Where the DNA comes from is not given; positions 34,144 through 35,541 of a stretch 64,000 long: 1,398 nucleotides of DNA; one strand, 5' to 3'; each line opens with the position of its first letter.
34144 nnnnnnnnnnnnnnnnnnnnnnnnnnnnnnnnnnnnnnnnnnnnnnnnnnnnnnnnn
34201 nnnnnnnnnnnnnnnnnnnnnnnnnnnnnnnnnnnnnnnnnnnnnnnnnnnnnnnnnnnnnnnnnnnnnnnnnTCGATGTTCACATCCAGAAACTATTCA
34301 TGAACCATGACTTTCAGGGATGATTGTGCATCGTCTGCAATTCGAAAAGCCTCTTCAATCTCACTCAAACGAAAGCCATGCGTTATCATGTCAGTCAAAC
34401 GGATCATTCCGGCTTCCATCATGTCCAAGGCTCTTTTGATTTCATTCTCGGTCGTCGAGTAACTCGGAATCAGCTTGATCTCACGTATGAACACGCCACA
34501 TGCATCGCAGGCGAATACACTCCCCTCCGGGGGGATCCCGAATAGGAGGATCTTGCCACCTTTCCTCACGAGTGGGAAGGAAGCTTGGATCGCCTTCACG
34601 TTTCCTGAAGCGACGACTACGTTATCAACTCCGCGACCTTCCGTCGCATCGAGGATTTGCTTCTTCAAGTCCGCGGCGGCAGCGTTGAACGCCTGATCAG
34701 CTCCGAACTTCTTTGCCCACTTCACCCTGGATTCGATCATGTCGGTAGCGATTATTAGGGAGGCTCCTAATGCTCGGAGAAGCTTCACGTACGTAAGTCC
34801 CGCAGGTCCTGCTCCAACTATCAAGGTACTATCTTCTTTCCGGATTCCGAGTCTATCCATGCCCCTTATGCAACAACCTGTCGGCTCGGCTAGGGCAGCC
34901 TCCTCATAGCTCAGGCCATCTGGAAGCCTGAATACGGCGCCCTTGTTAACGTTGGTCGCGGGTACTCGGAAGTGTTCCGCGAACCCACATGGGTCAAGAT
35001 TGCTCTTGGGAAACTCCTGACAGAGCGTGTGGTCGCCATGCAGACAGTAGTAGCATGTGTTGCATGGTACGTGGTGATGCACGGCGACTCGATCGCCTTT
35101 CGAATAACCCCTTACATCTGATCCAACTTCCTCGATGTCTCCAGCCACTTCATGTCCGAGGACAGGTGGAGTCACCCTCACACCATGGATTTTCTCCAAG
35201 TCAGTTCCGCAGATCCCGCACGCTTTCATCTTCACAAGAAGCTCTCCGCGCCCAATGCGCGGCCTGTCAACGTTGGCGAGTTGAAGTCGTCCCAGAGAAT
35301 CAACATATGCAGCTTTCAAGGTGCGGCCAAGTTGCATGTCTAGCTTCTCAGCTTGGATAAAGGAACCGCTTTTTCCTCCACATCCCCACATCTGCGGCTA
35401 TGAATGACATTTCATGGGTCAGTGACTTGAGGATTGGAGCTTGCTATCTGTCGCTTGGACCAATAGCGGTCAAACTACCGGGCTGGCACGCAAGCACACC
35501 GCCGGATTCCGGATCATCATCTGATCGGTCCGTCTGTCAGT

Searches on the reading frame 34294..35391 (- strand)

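Call 3: search_protein_families(library=pfam, proteins=[window:34294-35391:-])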
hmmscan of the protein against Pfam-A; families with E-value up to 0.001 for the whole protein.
window:34294-35391:- (365 aa): 4 families
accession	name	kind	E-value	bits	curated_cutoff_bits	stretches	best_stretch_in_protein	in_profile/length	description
PF08240.17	ADH_N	-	2.8e-25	89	23.5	1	47-149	1-100/104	Alcohol dehydrogenase GroES-like domain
PF00107.32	ADH_zinc_N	-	2.5e-24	86.1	31.8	1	198-326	3-128/129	Zinc-binding dehydrogenase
PF13602.12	ADH_zinc_N_2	-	1.4e-07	33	27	1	229-353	1-124/134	Zinc-binding dehydrogenase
PF16912.11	Glu_dehyd_C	-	1.1e-06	28.7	34.9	1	186-354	31-203/211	Glucose dehydrogenase C-terminus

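Call 9: search_protein_families(library=ncbifam, proteins=[window:34294-35391:-], max_evalue=0.00001)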
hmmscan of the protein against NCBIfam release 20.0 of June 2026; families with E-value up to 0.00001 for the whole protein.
window:34294-35391:- (365 aa): 23 families
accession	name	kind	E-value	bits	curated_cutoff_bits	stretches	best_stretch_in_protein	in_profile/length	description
NF003808.0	PRK05396.1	equivalog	2.4e-55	187.8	380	1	36-362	13-337/341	L-threonine 3-dehydrogenase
TIGR00692.1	tdh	equivalog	8.3e-55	186.1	458.35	1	37-358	12-334/340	L-threonine 3-dehydrogenase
NF041097.1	keto_inos_dh_IolM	equivalog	1.9e-51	174.9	450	1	17-361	21-386/389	scyllo-inosose 3-dehydrogenase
NF010344.0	PRK13771.1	subfamily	2.2e-42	145.3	349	1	26-364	2-332/334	putative alcohol dehydrogenase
NF007489.0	PRK10083.1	equivalog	3.2e-39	134.9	376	1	29-362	5-334/339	Zn-dependent oxidoreductase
NF041172.1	AcrlCoa_red_Thmprot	equivalog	2.8e-38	131.7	500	1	26-364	2-333/334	acryloyl-CoA reductase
TIGR03989.1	Rxyl_3153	subfamily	1.9e-34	119.5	440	2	145-350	144-356/370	NDMA-dependent alcohol dehydrogenase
NF007375.0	PRK09880.1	equivalog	8.8e-34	116.8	469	1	50-363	29-341/344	L-idonate 5-dehydrogenase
TIGR03366.1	HpnZ_proposed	hypoth_equivalog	7.1e-33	114.1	328.1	1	45-291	2-260/315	putative phosphonate catabolism associated alcohol dehydrogenase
TIGR03451.1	mycoS_dep_FDH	equivalog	2.8e-32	111.9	512.9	2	182-352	173-346/358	S-(hydroxymethyl)mycothiol dehydrogenase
NF007642.0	PRK10309.1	equivalog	8.9e-32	110.7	550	1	26-269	2-244/347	galactitol-1-phosphate 5-dehydrogenase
NF006940.0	PRK09422.1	equivalog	1.3e-30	106.6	344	1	26-330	2-303/338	alcohol dehydrogenase AdhP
TIGR03201.1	dearomat_had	equivalog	1.5e-28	99.9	338.65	1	34-359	8-343/349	6-hydroxycyclohex-1-ene-1-carbonyl-CoA dehydrogenase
TIGR02818.1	adh_III_F_hyde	equivalog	1.1e-26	93.8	543.95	2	36-126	14-107/368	S-(hydroxymethyl)glutathione dehydrogenase/class III alcohol dehydrogenase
NF047908.1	AldhRedAhr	equivalog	2.1e-25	89.3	470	1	33-362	13-332/335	NADPH-dependent aldehyde reductase Ahr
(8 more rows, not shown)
